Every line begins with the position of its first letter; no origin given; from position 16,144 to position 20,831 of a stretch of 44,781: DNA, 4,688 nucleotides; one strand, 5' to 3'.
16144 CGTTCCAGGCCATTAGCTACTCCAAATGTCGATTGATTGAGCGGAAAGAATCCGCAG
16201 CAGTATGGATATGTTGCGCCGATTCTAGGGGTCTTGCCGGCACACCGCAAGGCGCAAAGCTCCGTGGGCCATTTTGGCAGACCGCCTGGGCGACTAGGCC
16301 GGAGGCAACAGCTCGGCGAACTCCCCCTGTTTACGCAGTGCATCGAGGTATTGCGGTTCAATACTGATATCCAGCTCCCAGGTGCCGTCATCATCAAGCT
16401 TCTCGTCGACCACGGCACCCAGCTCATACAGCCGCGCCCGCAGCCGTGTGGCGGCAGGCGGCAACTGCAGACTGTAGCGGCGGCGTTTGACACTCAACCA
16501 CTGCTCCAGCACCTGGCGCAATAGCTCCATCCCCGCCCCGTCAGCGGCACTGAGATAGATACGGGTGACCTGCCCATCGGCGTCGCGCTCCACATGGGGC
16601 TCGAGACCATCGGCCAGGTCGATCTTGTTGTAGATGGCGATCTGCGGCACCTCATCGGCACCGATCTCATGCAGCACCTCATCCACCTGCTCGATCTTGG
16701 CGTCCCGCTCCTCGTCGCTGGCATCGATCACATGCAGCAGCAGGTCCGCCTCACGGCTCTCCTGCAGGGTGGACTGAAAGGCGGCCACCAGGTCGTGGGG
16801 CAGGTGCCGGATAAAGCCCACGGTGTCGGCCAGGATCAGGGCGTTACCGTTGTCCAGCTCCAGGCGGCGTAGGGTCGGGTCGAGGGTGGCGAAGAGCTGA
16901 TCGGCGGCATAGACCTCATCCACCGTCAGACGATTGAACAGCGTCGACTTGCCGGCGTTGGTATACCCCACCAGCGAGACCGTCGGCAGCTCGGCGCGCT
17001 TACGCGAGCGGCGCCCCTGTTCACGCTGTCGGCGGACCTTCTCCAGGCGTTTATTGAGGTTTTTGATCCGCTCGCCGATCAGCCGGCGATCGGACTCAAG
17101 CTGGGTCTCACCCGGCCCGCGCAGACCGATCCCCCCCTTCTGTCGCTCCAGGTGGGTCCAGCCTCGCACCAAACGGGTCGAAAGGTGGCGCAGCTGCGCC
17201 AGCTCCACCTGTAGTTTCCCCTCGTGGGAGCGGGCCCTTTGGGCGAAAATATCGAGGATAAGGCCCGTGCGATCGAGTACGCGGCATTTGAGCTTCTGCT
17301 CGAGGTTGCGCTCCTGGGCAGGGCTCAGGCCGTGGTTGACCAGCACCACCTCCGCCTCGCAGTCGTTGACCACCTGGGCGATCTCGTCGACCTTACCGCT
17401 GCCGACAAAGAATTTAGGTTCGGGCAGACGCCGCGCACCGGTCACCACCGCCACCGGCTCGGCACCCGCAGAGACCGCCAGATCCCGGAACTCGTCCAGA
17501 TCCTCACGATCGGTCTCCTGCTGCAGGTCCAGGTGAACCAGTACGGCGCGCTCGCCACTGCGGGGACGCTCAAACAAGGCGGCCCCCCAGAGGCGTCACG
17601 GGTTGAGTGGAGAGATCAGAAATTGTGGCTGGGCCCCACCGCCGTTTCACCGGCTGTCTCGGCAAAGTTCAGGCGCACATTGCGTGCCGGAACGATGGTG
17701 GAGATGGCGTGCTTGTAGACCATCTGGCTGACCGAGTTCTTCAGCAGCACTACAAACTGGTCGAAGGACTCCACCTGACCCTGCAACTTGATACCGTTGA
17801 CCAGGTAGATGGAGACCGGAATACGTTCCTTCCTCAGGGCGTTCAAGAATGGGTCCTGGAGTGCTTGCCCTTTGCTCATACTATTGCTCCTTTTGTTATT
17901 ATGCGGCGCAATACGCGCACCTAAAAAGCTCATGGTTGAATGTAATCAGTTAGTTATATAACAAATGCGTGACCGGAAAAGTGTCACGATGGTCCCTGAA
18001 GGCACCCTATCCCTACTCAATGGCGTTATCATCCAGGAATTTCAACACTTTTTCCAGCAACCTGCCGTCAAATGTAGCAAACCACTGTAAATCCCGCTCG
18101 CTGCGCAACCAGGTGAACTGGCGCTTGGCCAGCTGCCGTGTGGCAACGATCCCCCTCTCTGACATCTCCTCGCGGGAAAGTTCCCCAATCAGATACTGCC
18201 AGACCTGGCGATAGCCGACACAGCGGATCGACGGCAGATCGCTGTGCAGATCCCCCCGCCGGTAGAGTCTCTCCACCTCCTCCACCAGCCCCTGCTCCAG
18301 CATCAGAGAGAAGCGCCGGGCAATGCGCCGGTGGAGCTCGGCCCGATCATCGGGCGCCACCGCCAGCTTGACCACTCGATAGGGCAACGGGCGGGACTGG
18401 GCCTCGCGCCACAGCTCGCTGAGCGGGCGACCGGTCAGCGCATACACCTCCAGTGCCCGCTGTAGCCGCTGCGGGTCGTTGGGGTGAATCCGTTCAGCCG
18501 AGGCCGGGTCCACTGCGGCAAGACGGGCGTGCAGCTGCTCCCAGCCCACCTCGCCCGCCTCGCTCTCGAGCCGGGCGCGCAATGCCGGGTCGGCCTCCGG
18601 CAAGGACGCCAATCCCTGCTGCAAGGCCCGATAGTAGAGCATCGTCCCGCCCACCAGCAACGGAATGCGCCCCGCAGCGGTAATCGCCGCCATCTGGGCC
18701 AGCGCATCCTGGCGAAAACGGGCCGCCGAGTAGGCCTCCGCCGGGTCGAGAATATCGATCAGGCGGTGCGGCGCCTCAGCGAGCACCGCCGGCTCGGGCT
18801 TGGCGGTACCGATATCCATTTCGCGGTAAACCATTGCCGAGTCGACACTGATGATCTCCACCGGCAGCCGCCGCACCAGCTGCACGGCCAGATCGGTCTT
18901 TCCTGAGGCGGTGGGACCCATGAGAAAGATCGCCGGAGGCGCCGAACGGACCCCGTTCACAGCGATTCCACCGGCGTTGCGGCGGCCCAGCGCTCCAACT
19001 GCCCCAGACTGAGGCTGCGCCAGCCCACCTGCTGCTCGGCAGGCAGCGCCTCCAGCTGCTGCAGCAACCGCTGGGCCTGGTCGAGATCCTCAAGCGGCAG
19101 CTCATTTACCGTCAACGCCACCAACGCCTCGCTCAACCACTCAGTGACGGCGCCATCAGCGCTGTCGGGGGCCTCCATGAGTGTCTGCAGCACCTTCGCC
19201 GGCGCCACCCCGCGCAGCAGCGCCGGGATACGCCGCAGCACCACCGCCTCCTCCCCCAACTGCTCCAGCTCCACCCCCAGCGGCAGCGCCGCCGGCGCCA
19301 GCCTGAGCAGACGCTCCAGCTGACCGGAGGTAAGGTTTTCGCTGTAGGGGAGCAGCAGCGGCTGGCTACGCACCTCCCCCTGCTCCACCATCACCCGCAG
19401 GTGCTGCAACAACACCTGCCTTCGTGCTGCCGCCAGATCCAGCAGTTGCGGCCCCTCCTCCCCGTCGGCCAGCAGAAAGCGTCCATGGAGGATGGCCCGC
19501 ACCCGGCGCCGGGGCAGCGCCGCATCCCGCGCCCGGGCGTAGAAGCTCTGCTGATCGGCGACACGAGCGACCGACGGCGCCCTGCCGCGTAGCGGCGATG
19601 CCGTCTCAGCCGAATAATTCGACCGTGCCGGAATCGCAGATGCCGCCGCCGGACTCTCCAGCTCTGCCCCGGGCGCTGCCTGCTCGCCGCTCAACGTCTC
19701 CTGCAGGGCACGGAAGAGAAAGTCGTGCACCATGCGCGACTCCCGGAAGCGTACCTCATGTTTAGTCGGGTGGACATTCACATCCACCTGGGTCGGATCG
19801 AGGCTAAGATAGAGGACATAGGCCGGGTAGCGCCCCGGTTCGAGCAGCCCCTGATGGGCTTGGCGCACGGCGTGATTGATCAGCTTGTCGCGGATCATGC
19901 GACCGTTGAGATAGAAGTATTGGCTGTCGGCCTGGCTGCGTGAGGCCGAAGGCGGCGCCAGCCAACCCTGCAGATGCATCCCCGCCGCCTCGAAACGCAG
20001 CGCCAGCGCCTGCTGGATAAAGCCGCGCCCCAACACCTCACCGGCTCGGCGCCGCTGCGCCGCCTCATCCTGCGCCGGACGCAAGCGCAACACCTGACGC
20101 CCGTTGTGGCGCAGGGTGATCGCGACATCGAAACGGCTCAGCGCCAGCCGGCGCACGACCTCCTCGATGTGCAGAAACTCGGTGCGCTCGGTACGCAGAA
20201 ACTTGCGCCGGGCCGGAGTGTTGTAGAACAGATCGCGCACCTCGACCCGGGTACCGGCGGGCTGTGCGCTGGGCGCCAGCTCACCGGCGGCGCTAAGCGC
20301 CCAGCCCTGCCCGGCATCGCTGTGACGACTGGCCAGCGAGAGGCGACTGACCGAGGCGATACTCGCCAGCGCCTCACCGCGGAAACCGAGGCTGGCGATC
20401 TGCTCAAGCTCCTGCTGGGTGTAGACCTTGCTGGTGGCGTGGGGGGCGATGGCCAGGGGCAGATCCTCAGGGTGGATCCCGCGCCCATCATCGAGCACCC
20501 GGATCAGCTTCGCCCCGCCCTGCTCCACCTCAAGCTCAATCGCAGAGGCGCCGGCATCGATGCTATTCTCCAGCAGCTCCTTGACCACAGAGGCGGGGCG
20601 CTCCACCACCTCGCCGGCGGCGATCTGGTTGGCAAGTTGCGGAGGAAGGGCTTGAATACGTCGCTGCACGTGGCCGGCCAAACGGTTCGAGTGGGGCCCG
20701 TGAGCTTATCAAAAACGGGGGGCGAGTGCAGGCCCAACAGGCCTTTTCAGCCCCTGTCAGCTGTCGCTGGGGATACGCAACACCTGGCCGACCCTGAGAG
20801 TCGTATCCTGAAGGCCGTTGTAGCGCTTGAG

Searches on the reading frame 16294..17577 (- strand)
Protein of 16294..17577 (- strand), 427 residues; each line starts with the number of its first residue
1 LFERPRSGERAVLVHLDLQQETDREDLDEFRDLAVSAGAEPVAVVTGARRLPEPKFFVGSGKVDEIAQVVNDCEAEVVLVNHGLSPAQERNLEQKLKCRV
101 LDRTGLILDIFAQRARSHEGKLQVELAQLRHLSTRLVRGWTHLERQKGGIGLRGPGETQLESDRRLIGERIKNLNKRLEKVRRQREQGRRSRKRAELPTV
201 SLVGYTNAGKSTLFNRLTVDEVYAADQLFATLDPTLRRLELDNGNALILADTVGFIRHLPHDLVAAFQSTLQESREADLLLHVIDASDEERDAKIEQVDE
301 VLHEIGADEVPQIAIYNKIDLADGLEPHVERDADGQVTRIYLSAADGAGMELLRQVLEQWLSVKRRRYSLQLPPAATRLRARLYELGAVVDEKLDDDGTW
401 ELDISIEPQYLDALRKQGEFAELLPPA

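Call 92: search_protein_families(library=pfam, proteins=[window:16294-17577:-], max_evalue=0.00001)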
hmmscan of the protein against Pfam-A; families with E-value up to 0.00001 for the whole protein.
window:16294-17577:- (427 aa): 4 families
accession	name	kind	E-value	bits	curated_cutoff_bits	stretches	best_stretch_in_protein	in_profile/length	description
PF13167.11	GTP-bdg_N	-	1.9e-30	105.7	25.4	1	25-112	2-89/89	GTP-binding GTPase N-terminal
PF16360.10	GTP-bdg_M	-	3.3e-30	104.9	29.5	1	114-192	1-79/79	GTP-binding GTPase Middle Region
PF01926.29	MMR_HSR1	-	6.2e-23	81.5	21.9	1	200-318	2-113/113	50S ribosome-binding GTPase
PF03193.22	RsgA_GTPase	-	5.4e-06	26.8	30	0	169-224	77-133/174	RsgA GTPase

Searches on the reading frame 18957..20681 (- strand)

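Call 92: search_protein_families(library=pfam, proteins=[window:18957-20681:-], max_evalue=0.00001)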
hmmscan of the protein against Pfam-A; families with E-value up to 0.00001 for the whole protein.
window:18957-20681:- (574 aa): 4 families
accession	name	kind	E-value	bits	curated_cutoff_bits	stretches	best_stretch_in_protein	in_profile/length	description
PF01119.25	DNA_mis_repair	-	3.3e-38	130.4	26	1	215-330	3-118/119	DNA mismatch repair protein, C-terminal domain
PF08676.16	MutL_C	-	7.5e-17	61.8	25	1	396-518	2-125/142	MutL C terminal dimerisation domain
PF13589.12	HATPase_c_3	-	6.6e-13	49.3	25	1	30-122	4-96/137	Histidine kinase-, DNA gyrase B-, and HSP90-like ATPase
PF02518.31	HATPase_c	-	2.5e-08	34.8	26.4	1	27-89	4-64/111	Histidine kinase-, DNA gyrase B-, and HSP90-like ATPase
